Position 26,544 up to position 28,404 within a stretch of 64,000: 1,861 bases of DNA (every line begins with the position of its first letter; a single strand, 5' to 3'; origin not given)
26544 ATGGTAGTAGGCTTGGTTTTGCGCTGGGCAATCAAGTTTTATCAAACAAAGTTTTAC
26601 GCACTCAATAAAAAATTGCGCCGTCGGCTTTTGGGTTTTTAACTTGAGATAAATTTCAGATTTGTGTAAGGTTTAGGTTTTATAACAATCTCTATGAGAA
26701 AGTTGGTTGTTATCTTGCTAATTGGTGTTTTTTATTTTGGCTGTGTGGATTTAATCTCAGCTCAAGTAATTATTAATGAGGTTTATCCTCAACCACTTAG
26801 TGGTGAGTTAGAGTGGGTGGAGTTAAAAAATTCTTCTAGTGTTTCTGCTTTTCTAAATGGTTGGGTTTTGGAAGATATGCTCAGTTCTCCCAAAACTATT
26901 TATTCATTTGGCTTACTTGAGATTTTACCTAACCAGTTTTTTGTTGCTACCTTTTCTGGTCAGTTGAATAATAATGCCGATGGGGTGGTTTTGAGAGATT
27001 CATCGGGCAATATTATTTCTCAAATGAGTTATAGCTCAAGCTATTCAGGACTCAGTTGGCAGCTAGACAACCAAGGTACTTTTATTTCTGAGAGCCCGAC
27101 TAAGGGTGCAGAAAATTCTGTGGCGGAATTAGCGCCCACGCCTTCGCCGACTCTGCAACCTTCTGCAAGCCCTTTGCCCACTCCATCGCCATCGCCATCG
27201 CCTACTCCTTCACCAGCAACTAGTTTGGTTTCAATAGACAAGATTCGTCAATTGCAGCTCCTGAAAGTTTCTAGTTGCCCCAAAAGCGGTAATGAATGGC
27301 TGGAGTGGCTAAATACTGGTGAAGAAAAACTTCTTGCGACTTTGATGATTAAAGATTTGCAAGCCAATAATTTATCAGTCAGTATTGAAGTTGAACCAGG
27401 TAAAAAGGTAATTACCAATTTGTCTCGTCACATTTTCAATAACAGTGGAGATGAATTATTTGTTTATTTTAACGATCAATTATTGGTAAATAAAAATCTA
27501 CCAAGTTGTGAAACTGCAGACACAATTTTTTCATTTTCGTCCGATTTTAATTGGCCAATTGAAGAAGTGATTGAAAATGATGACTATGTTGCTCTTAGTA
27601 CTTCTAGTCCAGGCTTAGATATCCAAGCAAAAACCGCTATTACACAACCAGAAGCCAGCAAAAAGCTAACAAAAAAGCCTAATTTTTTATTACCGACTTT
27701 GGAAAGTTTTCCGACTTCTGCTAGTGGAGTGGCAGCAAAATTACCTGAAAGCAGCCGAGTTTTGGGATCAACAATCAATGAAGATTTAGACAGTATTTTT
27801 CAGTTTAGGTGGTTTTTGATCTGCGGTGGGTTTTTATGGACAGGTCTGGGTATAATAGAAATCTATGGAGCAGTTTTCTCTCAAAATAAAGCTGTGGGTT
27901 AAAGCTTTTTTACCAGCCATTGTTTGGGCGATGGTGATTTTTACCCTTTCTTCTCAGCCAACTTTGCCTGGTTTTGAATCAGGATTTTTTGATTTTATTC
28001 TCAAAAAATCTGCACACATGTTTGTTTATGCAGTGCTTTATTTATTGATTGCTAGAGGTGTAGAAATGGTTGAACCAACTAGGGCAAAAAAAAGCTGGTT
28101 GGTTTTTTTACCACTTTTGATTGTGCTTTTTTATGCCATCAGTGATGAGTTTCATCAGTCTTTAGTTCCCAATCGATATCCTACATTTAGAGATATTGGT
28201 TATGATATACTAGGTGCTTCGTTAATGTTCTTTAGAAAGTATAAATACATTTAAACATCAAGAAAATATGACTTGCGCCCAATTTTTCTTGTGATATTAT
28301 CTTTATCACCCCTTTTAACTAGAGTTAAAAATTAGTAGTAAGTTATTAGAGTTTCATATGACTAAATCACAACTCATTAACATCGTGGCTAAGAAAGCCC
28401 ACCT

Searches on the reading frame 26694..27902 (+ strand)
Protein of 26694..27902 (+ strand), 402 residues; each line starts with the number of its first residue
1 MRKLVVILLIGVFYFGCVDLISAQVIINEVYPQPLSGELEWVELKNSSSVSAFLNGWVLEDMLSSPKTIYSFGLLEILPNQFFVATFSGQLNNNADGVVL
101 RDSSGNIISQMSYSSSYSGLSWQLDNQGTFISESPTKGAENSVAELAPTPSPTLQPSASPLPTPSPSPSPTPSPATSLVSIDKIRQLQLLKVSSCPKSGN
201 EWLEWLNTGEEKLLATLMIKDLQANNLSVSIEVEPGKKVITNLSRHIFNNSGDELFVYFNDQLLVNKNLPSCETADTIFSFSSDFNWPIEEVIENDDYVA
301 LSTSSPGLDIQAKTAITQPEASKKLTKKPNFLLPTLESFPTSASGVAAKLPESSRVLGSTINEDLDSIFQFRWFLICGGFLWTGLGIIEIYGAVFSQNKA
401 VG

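Call 82: search_protein_families(library=pfam, proteins=[window:26694-27902:+], max_evalue=0.001)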
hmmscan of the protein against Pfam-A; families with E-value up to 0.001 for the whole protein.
window:26694-27902:+ (402 aa): 1 family
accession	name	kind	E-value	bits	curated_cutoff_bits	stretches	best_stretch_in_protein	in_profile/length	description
PF00932.25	LTD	-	1.5e-12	48.3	34.3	1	23-114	6-108/109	Lamin Tail Domain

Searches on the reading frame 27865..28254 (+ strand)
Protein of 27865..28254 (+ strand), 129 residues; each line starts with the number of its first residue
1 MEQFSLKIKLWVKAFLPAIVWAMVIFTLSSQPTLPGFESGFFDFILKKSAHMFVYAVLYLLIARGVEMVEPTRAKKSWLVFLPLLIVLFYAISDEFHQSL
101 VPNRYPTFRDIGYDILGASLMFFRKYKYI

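Call 82: search_protein_families(library=pfam, proteins=[window:27865-28254:+], max_evalue=0.001)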
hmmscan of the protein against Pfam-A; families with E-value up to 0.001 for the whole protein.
window:27865-28254:+ (129 aa): 1 family
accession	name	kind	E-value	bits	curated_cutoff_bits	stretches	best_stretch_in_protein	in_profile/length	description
PF04892.17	VanZ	-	2.2e-09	38.4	30.1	1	18-122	5-119/126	VanZ like family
